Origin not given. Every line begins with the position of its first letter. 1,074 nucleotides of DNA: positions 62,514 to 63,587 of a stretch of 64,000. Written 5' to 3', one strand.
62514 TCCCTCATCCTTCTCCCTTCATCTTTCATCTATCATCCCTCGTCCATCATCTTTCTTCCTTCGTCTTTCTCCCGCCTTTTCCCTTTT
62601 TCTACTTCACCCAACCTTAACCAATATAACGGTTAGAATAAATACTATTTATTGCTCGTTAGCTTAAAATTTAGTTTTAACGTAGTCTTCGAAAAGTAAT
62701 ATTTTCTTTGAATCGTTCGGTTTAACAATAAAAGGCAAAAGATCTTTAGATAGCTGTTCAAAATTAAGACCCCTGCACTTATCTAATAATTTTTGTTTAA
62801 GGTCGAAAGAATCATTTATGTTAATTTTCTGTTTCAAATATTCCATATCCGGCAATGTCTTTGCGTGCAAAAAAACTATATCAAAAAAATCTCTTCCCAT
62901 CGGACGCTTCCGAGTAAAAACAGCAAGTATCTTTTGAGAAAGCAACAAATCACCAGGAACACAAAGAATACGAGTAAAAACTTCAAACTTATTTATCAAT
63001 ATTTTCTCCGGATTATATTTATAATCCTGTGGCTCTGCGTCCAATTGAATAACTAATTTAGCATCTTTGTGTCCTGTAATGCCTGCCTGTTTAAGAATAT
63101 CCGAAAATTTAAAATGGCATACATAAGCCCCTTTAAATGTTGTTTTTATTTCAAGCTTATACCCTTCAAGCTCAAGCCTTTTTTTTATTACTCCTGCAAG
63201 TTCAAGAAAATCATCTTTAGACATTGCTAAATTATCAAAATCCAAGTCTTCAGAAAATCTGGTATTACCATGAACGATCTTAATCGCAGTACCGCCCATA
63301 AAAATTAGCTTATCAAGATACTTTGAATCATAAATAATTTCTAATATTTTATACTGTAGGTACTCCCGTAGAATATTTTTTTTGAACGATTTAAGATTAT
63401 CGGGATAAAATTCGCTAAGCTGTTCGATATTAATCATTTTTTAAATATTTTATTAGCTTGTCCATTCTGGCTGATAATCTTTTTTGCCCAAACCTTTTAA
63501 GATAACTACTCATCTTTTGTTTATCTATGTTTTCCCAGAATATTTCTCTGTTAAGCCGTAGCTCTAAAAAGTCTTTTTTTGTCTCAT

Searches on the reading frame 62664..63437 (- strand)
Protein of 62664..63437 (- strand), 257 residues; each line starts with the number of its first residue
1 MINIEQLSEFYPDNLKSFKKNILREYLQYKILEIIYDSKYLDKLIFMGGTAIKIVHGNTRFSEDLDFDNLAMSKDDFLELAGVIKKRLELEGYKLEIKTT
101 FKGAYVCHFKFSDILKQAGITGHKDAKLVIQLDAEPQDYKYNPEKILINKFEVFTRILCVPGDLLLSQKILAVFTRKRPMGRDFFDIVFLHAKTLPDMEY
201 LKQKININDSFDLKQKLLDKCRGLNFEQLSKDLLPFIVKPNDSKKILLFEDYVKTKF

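Call 66: search_protein_families(library=pfam, proteins=[window:62664-63437:-], max_evalue=0.00001)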
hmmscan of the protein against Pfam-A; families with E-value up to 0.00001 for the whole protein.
window:62664-63437:- (257 aa): 1 family
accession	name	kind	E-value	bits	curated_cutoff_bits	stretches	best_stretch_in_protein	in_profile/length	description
PF08843.17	AbiEii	-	6.7e-16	59.4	22.5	1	31-199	2-177/238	Nucleotidyl transferase AbiEii toxin, Type IV TA system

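Call 67: find_encoding_contigs(protein=window:62664-63437:-, flank=6000, max_places=8)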
Protein window:62664-63437:- (257 aa): 19 contigs read that carry it; 8 places shown.
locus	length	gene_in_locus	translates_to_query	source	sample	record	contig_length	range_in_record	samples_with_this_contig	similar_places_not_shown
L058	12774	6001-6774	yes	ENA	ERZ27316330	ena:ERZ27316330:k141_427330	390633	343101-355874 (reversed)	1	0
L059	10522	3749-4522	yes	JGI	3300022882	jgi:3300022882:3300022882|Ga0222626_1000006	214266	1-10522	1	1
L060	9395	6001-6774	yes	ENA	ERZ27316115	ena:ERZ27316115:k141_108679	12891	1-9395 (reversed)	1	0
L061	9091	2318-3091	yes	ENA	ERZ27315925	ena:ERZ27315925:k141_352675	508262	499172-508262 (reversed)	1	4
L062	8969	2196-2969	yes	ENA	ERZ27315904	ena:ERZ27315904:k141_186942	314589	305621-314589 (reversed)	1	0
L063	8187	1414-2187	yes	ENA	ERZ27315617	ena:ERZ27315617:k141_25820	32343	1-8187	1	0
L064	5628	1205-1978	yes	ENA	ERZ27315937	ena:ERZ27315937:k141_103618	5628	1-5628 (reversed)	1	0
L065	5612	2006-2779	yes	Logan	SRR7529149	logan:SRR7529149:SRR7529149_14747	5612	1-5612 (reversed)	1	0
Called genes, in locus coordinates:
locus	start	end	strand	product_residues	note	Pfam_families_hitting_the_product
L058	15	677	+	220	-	PF17836:PglD_N, PF00132:Hexapep (faint)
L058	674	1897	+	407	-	PF00155:Aminotran_1_2 (weak), PF01041:DegT_DnrJ_EryC1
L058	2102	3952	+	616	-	PF13727:CoA_binding_3, PF01073:3Beta_HSD (weak), PF01370:Epimerase, PF02719:Polysacc_synt_2, PF04321:RmlD_sub_bind, PF16363:GDP_Man_Dehyd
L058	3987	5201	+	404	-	PF04932:Wzy_C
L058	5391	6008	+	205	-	-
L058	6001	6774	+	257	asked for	PF08843:AbiEii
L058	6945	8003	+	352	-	PF01073:3Beta_HSD, PF01370:Epimerase, PF02719:Polysacc_synt_2, PF04321:RmlD_sub_bind, PF16363:GDP_Man_Dehyd, PF07993:NAD_binding_4 (weak)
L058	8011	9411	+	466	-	PF13727:CoA_binding_3, PF17836:PglD_N (weak), PF02397:Bac_transf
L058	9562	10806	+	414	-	PF04932:Wzy_C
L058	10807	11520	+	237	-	-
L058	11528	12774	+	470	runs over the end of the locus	PF13440:Polysacc_synt_3 (weak)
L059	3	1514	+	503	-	?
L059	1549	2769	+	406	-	PF04932:Wzy_C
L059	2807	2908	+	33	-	-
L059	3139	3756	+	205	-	-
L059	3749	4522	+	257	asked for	PF08843:AbiEii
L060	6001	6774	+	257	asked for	PF08843:AbiEii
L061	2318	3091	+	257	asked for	PF08843:AbiEii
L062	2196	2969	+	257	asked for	PF08843:AbiEii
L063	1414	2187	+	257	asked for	PF08843:AbiEii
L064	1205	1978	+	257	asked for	PF08843:AbiEii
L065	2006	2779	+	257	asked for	PF08843:AbiEii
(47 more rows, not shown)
